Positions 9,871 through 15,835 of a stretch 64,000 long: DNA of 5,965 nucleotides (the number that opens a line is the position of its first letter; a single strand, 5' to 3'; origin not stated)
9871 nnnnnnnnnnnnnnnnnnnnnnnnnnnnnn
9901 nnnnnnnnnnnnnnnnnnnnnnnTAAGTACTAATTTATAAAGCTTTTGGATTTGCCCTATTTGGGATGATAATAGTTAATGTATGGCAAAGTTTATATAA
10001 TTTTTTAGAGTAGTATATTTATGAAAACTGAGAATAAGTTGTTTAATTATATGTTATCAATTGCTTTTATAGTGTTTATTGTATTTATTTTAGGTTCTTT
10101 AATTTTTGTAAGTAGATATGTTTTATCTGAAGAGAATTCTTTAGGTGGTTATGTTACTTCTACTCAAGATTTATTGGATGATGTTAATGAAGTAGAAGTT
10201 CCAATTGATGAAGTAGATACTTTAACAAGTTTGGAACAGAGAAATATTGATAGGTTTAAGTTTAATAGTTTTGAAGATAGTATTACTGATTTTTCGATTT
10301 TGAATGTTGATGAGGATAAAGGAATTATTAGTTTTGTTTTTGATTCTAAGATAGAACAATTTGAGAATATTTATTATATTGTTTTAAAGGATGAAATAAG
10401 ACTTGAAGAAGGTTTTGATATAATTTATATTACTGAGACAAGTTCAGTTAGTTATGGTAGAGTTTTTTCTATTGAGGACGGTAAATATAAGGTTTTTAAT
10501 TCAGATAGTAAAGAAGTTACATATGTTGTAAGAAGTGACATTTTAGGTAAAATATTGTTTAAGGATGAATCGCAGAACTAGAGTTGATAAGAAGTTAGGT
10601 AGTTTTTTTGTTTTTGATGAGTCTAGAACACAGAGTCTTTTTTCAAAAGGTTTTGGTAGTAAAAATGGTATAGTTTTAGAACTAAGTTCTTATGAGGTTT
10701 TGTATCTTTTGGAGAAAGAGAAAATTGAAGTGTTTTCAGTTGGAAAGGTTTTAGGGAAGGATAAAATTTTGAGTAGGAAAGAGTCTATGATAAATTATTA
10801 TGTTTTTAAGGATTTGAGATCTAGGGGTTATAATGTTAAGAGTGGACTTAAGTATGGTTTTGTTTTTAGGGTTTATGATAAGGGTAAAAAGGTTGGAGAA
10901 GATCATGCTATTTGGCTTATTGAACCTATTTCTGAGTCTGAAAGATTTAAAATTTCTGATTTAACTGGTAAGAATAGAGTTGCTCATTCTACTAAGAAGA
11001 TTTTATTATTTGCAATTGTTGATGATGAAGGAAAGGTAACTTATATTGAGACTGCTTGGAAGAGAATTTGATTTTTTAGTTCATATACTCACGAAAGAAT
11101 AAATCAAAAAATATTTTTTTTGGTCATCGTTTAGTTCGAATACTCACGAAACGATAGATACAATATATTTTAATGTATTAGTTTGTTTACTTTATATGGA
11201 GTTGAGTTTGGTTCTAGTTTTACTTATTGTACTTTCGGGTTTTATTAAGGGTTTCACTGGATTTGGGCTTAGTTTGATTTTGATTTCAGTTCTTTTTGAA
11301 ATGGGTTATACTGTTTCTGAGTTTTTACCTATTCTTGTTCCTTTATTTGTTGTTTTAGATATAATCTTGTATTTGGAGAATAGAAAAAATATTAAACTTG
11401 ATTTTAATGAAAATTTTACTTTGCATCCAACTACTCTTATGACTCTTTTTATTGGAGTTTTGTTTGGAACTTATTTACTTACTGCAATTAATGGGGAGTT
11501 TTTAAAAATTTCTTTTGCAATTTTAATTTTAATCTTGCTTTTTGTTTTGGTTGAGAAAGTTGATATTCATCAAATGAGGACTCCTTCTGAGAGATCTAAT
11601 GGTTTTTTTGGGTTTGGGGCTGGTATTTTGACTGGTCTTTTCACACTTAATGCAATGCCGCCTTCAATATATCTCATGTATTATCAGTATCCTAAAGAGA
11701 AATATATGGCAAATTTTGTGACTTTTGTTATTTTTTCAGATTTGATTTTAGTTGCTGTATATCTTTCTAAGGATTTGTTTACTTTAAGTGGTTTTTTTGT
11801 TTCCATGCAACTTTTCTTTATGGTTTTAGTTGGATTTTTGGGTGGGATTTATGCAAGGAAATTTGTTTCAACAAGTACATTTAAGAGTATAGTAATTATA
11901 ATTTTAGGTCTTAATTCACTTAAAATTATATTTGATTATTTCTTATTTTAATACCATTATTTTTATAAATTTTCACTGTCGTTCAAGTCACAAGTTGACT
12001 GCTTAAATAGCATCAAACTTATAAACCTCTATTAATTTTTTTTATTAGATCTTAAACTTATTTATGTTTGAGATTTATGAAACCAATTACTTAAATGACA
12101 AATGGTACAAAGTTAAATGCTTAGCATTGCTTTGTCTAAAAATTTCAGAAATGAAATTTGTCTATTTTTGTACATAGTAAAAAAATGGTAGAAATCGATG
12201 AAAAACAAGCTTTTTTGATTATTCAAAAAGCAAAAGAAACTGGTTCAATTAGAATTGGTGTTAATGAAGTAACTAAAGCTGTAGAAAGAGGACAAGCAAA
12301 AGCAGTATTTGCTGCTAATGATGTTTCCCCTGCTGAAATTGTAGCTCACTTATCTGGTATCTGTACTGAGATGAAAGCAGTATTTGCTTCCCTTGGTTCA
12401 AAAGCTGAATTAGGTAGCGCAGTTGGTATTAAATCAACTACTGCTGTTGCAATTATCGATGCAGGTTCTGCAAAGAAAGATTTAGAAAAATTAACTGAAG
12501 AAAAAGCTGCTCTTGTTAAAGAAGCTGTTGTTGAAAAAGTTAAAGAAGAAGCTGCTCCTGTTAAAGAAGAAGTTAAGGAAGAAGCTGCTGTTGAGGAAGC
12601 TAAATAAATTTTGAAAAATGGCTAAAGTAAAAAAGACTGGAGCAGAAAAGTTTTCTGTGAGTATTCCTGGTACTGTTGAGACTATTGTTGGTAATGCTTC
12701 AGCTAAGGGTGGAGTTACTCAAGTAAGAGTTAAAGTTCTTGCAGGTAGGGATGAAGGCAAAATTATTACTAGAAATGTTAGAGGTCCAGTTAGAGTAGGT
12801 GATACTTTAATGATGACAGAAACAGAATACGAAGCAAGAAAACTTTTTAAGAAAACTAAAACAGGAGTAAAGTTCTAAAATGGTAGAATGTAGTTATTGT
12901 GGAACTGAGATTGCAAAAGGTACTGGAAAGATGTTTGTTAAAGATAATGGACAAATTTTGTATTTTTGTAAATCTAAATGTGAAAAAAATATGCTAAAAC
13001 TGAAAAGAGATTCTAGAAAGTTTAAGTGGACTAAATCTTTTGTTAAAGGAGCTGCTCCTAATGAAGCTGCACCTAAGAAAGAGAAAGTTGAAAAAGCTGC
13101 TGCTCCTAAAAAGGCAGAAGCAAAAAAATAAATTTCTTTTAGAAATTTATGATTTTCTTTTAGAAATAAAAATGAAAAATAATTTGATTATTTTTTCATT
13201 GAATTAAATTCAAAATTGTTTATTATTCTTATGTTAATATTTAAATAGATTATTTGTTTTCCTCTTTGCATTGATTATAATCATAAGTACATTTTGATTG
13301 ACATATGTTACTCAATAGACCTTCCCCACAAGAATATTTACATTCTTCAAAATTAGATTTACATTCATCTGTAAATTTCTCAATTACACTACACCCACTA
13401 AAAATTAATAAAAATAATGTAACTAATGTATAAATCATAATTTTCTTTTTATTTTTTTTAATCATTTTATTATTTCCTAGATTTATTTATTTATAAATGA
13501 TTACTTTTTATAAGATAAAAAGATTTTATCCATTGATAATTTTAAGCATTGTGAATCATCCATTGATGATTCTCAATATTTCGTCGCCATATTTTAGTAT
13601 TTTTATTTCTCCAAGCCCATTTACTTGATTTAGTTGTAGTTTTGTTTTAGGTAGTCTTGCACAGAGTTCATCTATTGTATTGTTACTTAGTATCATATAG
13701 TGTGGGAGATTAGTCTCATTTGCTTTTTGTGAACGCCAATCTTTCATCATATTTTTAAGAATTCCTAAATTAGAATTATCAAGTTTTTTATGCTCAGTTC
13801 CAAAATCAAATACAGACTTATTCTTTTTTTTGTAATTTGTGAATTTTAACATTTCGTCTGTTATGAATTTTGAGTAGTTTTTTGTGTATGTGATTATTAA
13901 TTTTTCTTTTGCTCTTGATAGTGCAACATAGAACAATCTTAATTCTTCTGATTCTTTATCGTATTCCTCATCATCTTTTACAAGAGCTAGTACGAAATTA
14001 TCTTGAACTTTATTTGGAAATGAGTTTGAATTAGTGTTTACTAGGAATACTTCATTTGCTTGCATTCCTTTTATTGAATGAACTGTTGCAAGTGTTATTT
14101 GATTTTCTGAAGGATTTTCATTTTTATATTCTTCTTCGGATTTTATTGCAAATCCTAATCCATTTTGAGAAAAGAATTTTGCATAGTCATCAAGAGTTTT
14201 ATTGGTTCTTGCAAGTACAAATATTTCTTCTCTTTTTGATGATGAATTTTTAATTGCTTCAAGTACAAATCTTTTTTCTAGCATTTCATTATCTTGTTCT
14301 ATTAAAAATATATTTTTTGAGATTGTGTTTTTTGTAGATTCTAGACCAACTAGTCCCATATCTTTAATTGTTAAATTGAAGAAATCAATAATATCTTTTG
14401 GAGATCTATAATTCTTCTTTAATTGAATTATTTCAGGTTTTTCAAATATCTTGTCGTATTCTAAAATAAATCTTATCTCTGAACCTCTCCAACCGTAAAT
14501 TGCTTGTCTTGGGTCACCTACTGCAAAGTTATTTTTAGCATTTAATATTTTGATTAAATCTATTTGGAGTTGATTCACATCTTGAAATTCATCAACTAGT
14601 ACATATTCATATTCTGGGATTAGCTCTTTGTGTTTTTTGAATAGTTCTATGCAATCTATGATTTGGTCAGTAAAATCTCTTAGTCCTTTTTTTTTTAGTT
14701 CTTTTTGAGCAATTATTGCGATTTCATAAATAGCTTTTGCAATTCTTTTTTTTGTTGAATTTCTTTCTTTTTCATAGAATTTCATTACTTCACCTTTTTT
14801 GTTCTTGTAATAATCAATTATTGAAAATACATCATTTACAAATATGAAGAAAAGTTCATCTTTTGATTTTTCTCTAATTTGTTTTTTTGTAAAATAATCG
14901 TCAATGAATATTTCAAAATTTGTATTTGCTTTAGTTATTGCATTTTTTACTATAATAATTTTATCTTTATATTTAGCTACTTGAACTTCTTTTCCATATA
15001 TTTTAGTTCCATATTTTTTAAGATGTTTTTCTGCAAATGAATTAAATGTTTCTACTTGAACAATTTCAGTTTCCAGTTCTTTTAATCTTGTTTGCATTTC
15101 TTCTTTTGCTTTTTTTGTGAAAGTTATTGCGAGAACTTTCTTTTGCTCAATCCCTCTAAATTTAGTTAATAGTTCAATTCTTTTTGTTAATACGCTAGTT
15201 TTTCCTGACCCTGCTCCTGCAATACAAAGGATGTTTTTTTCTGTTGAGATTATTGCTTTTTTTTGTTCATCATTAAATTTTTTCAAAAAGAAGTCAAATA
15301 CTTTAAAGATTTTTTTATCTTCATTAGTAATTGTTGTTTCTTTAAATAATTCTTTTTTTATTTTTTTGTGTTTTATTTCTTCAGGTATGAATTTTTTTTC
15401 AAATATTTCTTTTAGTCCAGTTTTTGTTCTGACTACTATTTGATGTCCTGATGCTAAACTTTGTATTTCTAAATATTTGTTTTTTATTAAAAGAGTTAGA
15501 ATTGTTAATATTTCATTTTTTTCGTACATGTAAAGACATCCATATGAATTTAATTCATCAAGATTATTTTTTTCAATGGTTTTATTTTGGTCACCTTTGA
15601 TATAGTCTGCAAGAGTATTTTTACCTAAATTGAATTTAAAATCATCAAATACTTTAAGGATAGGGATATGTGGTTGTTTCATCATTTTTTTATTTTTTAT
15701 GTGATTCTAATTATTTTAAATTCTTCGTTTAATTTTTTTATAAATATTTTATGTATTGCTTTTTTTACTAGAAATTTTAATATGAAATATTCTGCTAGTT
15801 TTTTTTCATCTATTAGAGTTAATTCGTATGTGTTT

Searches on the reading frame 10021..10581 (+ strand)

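Call 61: search_protein_families(library=pfam, proteins=[window:10021-10581:+], max_evalue=0.001)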
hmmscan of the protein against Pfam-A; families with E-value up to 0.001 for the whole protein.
window:10021-10581:+ (186 aa): 0 families

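Call 73: search_protein_families(library=pfam, proteins=[window:10021-10581:+], max_evalue=0.1)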
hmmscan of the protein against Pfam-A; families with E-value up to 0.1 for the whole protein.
window:10021-10581:+ (186 aa): 1 family
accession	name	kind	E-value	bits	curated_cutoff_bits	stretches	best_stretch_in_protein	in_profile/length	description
PF13314.11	DUF4083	-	0.058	13.8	25.4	0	7-37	2-32/57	Domain of unknown function (DUF4083)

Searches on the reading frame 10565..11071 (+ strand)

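Call 61: search_protein_families(library=pfam, proteins=[window:10565-11071:+], max_evalue=0.001)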
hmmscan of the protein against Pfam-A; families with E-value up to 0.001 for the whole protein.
window:10565-11071:+ (168 aa): 2 families
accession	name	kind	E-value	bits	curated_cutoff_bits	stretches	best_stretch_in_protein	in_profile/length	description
PF01974.23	tRNA_int_endo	-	2.8e-25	88.7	27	1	76-160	3-85/85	tRNA intron endonuclease, catalytic C-terminal domain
PF02778.19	tRNA_int_endo_N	-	3e-07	30.3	21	1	15-67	11-65/67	tRNA intron endonuclease, N-terminal domain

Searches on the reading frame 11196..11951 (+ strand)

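Call 61: search_protein_families(library=pfam, proteins=[window:11196-11951:+], max_evalue=0.001)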
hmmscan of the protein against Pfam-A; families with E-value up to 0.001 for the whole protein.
window:11196-11951:+ (251 aa): 1 family
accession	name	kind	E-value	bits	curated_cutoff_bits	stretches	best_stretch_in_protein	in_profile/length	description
PF01925.25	TauE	-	1.1e-20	74.8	32.6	1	7-243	1-236/237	Sulfite exporter TauE/SafE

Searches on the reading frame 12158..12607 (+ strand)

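Call 61: search_protein_families(library=pfam, proteins=[window:12158-12607:+], max_evalue=0.001)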
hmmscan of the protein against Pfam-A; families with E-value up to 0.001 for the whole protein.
window:12158-12607:+ (149 aa): 1 family
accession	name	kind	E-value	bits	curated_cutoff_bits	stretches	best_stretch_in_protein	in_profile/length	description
PF01248.31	Ribosomal_L7Ae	-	7.4e-20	70.9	22.1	1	22-106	7-92/95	Ribosomal protein L7Ae/L30e/S12e/Gadd45 family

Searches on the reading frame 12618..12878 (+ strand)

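Call 55: search_protein_families(library=pfam, proteins=[window:12618-12878:+], max_evalue=1)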
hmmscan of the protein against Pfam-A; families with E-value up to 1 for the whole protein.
window:12618-12878:+ (86 aa): 1 family
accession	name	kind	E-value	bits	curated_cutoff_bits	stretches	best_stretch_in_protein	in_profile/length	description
PF01200.24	Ribosomal_S28e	-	1.6e-23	82.8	25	1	17-76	5-64/64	Ribosomal protein S28e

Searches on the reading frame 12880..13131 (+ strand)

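Call 55: search_protein_families(library=pfam, proteins=[window:12880-13131:+], max_evalue=1)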
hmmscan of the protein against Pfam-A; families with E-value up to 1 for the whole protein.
window:12880-13131:+ (83 aa): 9 families
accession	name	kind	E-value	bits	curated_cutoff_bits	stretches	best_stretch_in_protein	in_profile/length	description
PF01246.26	Ribosomal_L24e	-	1.2e-18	67.5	27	1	3-54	5-55/66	Ribosomal protein L24e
PF24232.1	DUF7445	-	0.00066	20.4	27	1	3-78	30-105/142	Family of unknown function (DUF7445)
PF06467.20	zf-FCS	-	0.002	18.3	22.4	1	2-30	5-31/39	MYM-type Zinc finger with FCS sequence motif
PF08394.17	Arc_trans_TRASH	-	0.0036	17.8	27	1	3-42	2-40/43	Archaeal TRASH domain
PF11672.13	DUF3268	-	0.047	14.5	28.4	1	2-35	3-40/121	zinc-finger-containing domain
PF05573.18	NosL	-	0.05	14.4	24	1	3-59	9-66/131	NosL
PF24461.1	DUF7576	-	0.069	13.4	27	1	3-36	19-56/60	Family of unknown function (DUF7576)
PF13248.11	Zn_ribbon_3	-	0.11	12.4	27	1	1-13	2-14/26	zinc-ribbon domain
PF20120.5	DUF6510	-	0.16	12.3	26.4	1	2-46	27-69/86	Family of unknown function (DUF6510)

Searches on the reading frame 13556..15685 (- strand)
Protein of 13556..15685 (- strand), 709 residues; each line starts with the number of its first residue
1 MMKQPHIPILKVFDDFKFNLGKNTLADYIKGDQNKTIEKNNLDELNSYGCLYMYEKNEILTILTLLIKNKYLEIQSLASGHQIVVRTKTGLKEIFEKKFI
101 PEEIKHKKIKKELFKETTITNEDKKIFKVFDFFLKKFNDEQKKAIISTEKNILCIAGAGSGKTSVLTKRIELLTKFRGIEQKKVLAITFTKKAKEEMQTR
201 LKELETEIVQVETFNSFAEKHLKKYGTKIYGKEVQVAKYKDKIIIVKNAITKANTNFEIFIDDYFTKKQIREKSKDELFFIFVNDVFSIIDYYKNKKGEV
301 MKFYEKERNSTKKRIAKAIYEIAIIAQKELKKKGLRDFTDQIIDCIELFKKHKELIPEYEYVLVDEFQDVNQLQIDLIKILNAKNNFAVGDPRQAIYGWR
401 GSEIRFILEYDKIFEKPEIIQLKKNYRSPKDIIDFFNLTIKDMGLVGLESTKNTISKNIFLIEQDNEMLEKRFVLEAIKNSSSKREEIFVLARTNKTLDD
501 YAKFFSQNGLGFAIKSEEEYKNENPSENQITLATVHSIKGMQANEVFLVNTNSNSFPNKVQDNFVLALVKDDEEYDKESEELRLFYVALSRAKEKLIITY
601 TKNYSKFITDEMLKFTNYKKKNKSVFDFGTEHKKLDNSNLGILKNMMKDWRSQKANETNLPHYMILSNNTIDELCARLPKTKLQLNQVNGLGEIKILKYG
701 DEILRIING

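Call 61: search_protein_families(library=pfam, proteins=[window:13556-15685:-], max_evalue=0.001)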
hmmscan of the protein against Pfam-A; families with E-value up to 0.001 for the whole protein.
window:13556-15685:- (709 aa): 9 families
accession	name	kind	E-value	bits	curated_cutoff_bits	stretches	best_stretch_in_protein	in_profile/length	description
PF00580.27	UvrD-helicase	-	6.3e-52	177.3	23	1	138-414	2-270/271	UvrD/REP helicase N-terminal domain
PF13361.12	UvrD_C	-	8.6e-25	88.3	25.6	2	521-602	279-349/350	UvrD-like helicase C-terminal domain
PF13245.12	AAA_19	-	1.3e-21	77.7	25.1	1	141-398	1-132/134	AAA domain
PF00570.28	HRDC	-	1.1e-16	60.9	23.8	1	647-707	8-68/68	HRDC domain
PF01443.25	Viral_helicase1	-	7.2e-11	42.8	21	1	344-598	45-226/228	Viral superfamily 1 RNA helicase core domain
PF09382.16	RQC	-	7.5e-08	32.6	23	1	10-89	15-91/114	RQC domain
PF13538.12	UvrD_C_2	-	8.4e-08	32.4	27.4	0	574-598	27-51/52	UvrD-like helicase C-terminal domain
PF13604.12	AAA_30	-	2.6e-05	24.5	27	0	137-202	2-67/191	AAA domain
PF13087.12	AAA_12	-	0.00093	19.2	27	0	519-599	128-191/195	AAA domain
